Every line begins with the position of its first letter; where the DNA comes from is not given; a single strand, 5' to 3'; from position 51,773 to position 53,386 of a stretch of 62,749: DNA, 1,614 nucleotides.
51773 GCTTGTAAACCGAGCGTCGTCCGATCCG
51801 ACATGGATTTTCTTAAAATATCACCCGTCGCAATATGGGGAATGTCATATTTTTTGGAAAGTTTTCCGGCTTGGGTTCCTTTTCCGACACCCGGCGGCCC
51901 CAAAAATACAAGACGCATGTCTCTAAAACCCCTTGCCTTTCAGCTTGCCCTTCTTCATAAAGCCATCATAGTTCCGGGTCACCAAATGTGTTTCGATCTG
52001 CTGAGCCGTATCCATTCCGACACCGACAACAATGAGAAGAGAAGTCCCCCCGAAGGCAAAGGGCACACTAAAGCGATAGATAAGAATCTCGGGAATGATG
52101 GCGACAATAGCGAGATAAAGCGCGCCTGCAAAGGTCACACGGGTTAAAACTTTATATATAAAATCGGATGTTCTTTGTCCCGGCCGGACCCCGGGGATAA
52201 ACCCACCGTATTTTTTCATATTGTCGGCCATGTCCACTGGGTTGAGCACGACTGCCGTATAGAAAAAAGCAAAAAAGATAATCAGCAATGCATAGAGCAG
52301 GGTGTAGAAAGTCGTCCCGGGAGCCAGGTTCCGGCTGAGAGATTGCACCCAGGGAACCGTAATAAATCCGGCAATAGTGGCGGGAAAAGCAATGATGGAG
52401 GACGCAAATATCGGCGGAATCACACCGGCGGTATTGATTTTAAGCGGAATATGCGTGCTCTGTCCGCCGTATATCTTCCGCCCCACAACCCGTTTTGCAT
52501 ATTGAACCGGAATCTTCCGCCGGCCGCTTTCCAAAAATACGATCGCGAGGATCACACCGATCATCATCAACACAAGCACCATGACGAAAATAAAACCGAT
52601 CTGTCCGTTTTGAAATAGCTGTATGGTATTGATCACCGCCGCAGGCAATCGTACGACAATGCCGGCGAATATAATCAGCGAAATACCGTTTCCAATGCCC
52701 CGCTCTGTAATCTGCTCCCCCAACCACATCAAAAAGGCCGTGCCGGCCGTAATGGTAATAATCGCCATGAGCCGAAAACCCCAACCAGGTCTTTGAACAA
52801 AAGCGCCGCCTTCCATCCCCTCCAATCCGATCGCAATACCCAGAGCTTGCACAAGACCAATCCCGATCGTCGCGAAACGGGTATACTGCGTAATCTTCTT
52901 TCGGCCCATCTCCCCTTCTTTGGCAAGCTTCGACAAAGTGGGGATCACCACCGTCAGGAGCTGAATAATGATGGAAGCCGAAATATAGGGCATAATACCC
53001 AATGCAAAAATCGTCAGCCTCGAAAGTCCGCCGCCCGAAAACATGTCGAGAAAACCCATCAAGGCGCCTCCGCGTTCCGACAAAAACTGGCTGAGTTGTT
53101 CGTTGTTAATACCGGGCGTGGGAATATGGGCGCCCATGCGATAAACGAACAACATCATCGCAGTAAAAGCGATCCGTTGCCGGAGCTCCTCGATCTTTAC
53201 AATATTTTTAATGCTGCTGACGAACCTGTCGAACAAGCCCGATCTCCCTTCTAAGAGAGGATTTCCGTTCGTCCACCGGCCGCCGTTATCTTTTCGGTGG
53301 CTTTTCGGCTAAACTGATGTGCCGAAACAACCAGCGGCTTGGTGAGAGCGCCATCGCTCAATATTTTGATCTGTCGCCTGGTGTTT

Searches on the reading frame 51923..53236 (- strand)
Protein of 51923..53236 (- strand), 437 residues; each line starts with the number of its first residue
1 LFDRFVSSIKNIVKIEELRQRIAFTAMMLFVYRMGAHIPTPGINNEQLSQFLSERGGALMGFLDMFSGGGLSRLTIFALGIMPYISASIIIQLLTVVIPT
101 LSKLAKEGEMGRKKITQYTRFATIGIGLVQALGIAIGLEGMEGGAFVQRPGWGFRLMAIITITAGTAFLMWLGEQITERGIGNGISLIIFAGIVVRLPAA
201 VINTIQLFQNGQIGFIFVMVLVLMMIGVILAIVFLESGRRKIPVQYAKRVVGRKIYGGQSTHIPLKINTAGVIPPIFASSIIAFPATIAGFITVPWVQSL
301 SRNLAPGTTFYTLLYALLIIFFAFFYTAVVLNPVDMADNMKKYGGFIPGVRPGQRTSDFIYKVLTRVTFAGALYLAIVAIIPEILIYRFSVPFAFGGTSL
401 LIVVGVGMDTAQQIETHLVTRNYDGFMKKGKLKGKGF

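Call 12: search_protein_families(library=pfam, proteins=[window:51923-53236:-], max_evalue=0.001)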
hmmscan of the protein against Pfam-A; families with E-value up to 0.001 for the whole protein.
window:51923-53236:- (437 aa): 1 family
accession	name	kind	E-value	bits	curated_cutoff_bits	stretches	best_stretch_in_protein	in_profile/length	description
PF00344.25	SecY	-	1.9e-117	392.5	32.2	1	75-410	1-305/306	SecY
